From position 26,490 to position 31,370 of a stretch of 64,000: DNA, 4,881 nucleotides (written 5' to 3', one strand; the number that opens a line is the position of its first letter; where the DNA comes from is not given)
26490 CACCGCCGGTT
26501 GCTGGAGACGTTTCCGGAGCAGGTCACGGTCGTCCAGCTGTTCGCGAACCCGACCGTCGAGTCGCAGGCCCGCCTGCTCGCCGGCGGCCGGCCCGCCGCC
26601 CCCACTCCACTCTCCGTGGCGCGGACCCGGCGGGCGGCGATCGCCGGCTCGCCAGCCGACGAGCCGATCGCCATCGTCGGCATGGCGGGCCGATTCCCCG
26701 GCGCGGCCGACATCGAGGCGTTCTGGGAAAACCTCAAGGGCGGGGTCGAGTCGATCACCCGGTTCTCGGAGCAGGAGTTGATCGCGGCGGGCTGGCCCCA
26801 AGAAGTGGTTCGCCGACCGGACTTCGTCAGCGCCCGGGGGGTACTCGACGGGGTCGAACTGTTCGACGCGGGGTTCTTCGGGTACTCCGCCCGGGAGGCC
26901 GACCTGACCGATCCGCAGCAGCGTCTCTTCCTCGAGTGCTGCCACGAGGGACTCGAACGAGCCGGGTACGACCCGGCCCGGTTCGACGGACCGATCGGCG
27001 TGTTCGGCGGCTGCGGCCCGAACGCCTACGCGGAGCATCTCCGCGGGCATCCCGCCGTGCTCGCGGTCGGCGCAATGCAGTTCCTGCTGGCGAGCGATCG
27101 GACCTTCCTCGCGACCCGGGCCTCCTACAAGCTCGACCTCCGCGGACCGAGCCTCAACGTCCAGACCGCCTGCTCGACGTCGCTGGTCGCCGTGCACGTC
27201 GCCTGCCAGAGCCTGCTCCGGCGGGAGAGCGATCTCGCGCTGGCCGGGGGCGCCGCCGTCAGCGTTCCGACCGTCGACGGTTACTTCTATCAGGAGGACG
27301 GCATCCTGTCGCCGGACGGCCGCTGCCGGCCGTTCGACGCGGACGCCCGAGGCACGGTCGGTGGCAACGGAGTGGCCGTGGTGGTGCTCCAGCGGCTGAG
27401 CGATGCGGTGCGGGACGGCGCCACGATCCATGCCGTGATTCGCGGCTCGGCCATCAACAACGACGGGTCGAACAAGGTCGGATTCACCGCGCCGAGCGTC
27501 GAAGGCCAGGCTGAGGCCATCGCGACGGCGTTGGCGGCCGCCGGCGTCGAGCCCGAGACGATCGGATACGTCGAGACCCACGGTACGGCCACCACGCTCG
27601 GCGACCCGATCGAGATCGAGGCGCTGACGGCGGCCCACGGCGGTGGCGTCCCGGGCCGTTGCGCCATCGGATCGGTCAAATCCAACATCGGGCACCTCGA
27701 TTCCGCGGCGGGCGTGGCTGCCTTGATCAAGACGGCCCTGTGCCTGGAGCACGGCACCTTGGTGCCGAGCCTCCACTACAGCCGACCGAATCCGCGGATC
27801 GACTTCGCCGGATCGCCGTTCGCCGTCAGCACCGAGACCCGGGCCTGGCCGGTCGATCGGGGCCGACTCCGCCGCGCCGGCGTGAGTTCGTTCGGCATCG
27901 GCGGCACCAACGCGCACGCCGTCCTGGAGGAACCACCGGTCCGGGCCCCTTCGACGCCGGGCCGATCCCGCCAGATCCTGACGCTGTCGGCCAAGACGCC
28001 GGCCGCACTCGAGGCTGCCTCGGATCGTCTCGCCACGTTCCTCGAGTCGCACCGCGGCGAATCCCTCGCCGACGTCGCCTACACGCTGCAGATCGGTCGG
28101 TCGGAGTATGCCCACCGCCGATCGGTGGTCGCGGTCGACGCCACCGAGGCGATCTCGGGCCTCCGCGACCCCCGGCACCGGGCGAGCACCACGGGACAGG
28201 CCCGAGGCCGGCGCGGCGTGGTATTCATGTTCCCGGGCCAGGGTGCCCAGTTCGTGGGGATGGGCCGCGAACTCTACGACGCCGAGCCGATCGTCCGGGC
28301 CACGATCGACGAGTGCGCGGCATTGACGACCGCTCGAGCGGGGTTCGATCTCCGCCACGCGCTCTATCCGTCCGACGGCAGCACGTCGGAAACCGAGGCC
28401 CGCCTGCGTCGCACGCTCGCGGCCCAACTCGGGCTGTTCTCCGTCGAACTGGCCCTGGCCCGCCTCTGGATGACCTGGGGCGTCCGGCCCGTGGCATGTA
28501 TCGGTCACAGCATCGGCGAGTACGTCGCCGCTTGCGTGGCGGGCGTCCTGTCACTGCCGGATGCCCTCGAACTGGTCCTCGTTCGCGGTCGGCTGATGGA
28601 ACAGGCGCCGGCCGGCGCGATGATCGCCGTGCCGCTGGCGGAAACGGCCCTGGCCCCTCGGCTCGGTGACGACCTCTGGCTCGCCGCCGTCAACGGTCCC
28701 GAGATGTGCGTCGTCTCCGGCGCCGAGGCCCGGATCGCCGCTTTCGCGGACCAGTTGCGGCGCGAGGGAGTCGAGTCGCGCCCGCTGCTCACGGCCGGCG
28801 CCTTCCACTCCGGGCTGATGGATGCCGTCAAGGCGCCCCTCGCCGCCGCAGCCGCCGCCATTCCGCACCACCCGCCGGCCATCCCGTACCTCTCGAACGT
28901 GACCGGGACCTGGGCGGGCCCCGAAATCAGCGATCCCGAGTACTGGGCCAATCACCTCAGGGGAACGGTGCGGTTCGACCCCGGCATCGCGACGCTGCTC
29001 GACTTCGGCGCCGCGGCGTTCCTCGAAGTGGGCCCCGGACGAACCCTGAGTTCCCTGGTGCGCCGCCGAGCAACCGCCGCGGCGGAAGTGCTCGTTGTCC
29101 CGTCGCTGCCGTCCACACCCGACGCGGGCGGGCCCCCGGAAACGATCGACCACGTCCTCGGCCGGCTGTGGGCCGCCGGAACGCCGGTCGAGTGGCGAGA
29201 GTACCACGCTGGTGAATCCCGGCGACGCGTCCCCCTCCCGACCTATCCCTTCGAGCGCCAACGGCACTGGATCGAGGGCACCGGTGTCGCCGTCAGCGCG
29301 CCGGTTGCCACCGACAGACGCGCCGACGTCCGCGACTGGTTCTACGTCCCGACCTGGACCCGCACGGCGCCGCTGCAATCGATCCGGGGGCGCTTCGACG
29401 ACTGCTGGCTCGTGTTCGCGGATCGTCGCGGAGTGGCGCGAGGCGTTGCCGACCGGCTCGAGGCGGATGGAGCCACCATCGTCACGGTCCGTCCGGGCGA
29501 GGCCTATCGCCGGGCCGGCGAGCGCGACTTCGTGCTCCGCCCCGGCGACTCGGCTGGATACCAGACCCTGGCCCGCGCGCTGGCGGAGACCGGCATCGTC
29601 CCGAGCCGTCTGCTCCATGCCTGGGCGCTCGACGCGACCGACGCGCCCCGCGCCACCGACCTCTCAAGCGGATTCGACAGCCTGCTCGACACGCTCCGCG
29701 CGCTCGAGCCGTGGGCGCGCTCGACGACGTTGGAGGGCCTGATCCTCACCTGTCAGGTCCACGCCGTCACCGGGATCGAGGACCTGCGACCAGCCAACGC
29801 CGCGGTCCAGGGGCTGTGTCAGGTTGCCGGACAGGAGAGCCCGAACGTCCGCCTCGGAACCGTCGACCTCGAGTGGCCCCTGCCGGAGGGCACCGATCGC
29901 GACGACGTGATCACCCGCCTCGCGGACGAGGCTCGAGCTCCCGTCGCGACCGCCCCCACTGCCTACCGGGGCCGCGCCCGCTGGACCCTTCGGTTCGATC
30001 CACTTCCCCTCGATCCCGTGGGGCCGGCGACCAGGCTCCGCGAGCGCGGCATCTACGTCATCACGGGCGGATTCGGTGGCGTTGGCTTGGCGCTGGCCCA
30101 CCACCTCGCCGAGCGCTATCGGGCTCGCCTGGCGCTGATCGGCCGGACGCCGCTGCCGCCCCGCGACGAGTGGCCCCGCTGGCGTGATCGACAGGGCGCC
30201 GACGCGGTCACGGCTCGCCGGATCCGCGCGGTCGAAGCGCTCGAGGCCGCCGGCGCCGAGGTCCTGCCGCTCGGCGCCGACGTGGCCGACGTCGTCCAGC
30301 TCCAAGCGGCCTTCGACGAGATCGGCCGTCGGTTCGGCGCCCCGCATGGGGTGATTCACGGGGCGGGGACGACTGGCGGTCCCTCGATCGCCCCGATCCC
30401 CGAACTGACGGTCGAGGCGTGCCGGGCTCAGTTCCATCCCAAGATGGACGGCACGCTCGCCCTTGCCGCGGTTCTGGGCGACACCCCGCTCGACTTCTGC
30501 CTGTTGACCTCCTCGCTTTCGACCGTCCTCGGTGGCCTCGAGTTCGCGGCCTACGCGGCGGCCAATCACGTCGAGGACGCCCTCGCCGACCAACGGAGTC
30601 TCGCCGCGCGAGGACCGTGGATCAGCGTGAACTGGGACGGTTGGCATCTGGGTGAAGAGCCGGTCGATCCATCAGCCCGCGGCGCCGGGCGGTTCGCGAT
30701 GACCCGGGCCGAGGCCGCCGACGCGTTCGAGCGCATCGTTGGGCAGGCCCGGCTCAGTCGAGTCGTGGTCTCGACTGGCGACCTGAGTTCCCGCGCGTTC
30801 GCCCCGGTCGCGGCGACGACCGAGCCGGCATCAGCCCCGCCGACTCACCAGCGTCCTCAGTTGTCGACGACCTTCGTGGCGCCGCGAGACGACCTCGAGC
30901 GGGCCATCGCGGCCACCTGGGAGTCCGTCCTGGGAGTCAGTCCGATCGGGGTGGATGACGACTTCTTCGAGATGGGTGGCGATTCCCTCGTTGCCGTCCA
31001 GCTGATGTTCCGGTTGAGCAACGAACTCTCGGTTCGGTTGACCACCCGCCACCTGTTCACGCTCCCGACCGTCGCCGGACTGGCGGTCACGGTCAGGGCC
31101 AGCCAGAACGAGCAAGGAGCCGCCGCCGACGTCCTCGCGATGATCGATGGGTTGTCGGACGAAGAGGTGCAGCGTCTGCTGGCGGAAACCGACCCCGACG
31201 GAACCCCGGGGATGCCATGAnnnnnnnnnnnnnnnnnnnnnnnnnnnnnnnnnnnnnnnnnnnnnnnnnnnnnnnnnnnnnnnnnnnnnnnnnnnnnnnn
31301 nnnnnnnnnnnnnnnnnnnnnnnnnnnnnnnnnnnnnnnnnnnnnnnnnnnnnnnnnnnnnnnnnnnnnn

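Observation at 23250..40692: Two A-PCP-KS-AT-KR-ACP junctions predict two statine-type gamma-amino-beta-hydroxy acid units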

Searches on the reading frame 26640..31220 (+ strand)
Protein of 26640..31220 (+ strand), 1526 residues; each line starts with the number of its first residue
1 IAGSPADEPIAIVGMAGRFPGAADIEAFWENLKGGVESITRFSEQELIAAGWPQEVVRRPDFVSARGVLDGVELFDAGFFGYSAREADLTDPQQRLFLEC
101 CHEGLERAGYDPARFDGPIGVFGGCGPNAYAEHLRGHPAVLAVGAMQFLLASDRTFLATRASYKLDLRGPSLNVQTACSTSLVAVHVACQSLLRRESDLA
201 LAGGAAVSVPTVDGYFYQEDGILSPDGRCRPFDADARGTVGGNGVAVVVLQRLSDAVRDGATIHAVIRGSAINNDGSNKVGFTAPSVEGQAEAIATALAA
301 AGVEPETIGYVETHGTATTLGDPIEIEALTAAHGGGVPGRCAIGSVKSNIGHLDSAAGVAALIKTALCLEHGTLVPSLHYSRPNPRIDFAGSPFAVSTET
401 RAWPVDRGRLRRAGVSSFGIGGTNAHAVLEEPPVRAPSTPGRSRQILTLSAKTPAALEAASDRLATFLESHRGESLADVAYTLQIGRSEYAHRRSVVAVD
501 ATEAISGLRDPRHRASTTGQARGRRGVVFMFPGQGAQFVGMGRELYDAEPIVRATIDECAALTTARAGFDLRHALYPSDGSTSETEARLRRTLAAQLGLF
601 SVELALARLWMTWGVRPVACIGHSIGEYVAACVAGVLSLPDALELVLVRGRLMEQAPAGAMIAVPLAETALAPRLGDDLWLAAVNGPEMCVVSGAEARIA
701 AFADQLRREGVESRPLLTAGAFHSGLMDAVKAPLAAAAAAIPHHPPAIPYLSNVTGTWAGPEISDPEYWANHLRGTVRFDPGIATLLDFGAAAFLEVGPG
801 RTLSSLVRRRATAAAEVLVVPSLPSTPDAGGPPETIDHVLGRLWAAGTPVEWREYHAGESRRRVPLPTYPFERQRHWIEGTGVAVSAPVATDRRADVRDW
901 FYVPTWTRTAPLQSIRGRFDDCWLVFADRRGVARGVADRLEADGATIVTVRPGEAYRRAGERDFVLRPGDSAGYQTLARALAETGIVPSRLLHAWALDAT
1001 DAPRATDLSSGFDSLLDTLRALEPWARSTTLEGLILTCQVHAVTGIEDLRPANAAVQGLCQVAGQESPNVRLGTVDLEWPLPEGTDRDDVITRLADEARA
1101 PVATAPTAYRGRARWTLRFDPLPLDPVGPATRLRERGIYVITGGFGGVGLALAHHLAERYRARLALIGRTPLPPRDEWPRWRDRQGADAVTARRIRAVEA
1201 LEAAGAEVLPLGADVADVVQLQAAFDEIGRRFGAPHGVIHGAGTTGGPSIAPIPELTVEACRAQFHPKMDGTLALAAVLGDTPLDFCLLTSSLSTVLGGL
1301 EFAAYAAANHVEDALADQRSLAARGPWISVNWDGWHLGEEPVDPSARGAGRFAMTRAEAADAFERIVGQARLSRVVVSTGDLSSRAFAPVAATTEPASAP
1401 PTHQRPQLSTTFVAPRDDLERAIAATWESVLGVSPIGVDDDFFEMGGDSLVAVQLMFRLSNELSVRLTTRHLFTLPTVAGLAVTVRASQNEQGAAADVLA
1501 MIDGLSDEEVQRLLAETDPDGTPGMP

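Call 28: search_protein_families(library=ncbifam, proteins=[window:26640-31220:+], max_evalue=0.00001)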
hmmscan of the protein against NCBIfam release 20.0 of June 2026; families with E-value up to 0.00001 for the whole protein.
window:26640-31220:+ (1526 aa): 31 families (the best 25 are shown)
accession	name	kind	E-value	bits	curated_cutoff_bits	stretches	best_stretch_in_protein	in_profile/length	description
NF045894.1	PKS_plus_SDR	equivalog_domain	0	1032.7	1740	2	8-885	1-884/1515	type I polyketide synthase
NF040607.1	mycolic_Pks13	equivalog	1.2e-170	570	2100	2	7-432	100-526/1680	polyketide synthase Pks13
NF041183.1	Pks2_ls1_myc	equivalog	9.5e-165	550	2400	2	9-870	3-871/2086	sulfolipid-1 biosynthesis phthioceranic/hydroxyphthioceranic acid synthase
TIGR02813.1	omega_3_PfaA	subfamily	6.8e-109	364.7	1010.1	1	157-827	185-896/2582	polyketide-type polyunsaturated fatty acid synthase PfaA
NF037940.1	PKS_MbtD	equivalog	1.8e-63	214.9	1150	2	447-878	8-438/978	mycobactin polyketide synthase MbtD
NF037941.1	PKS_NbtC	equivalog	7e-50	169.9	1150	2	449-804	14-377/1027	nocobactin polyketide synthase NbtC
TIGR00128.1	fabD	equivalog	1.2e-44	152.9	260.9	1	528-810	4-286/290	ACP S-malonyltransferase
TIGR03150.1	fabF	equivalog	8e-41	140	493.75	1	157-429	140-406/407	beta-ketoacyl-ACP synthase II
NF005589.0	PRK07314.1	subfamily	8.8e-39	133.4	387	1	157-430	143-410/413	beta-ketoacyl-ACP synthase II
NF053555.1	prodigi_MBC_PigJ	equivalog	5e-37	127.6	900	1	165-430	500-757/759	prodigiosin MBC biosynthesis protein PigJ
NF004970.0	PRK06333.1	subfamily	6.1e-36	124.2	525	1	158-429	153-419/424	beta-ketoacyl-ACP synthase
NF005490.0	PRK07103.1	equivalog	6.6e-36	124.2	445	1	162-430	153-411/414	polyketide beta-ketoacyl:acyl carrier protein synthase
TIGR03131.1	malonate_mdcH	equivalog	1.8e-35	122.8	297.9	1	528-814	2-279/297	malonate decarboxylase subunit epsilon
NF058662.1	cispenta_AmcF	equivalog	1.4e-27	96.7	325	1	157-387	108-334/369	cispentacin biosynthesis acyltransferase subunit AmcF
NF006274.0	PRK08439.1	equivalog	2.7e-27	95.6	621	1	157-428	141-402/406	beta-ketoacyl-ACP synthase II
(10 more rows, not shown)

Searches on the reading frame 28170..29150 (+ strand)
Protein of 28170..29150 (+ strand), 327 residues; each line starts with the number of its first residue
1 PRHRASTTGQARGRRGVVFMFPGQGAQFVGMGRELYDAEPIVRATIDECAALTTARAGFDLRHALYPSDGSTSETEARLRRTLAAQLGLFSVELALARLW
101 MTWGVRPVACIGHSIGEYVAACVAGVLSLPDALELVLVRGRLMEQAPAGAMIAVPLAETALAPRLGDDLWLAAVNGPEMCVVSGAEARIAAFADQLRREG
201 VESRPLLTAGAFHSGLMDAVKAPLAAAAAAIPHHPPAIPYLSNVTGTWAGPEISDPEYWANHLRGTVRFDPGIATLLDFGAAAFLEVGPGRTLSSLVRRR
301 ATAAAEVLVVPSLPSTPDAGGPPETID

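Call 54: search_solved_structures(query=window:28170-29150:+, max_evalue=1e-20, show_alignments=1)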
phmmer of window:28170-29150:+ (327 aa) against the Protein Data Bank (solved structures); distinct sequences matched with E-value up to 1e-20: 82 (the best 60 are shown).
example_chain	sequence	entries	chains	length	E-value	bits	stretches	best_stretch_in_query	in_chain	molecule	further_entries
4qbu_A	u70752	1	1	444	6.3e-68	232.9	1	17-299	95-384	ZmaA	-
4mz0_A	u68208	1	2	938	2.8e-61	211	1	17-300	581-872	CurL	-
8xjy_A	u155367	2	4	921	1e-57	199.4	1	8-315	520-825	Polyketide synthase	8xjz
8xju_A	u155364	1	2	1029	1.2e-57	199.1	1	8-315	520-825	Polyketide synthase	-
5yda_A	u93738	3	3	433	6.5e-55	190.1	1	17-309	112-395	PKS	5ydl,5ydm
6iyo_A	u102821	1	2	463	5.6e-54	187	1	14-314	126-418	Type I modular polyketide synthase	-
9iyw_A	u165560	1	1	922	8.5e-54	186.5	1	9-299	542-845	Polyketide synthase,GfsA KSQ-AncAT chimeric protein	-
11sz_A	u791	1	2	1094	2.3e-53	185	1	18-297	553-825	6-deoxyerythronolide-B synthase, Erythronolide synthase EryA2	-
7m7j_B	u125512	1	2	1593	2.7e-44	155.2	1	7-299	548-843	EryAI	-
7m7i_B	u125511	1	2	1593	2.8e-44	155.2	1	7-299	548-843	EryAI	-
7m7f_B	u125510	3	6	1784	1.5e-43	152.8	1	7-299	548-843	EryAI,6-deoxyerythronolide-B synthase EryA3, modules 5 and 6 chimera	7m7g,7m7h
8tjn_B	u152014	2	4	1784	1.5e-43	152.8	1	7-299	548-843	EryAI,6-deoxyerythronolide-B synthase EryA3, modules 5 and 6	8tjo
2qo3_A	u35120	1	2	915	5.5e-43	150.9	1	15-313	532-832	EryAII Erythromycin polyketide synthase modules 3 and 4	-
6c9u_A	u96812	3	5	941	5.8e-43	150.9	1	15-313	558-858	6-deoxyerythronolide-B synthase EryA2, modules 3 and 4 | EryAII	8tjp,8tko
6iyr_A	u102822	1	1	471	2.5e-42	148.8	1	9-300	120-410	Type I modular polyketide synthase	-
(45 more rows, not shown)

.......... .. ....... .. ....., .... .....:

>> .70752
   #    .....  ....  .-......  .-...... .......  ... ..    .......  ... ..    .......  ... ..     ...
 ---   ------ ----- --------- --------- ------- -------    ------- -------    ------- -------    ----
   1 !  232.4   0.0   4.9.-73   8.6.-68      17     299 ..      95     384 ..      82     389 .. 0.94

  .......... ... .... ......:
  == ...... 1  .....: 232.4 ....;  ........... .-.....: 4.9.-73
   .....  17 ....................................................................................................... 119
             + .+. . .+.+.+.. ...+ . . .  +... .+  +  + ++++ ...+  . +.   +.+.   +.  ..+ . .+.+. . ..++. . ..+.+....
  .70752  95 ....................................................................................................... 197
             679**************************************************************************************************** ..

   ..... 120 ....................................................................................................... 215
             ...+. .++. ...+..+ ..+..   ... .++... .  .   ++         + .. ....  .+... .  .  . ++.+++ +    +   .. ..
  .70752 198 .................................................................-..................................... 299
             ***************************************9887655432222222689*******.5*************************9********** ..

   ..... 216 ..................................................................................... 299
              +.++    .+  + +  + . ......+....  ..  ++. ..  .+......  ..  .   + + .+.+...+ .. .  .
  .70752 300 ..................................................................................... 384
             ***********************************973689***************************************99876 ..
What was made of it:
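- On Statine-type (gamma-amino-beta-hydroxy acid) NRPS-PKS bimodule: The first is GAFH, with ZmaA as its best solved neighbour (call 54).
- The first AT has GAFH and a Q-L in place of the usual Q-P. Its best solved neighbour is ZmaA, which I recall as a hydroxymalonyl-ACP AT, ahead of the malonyl AT CurL (call 54). ZmaA is its best solved neighbour (233 bits, against 211 for CurL; call 54).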
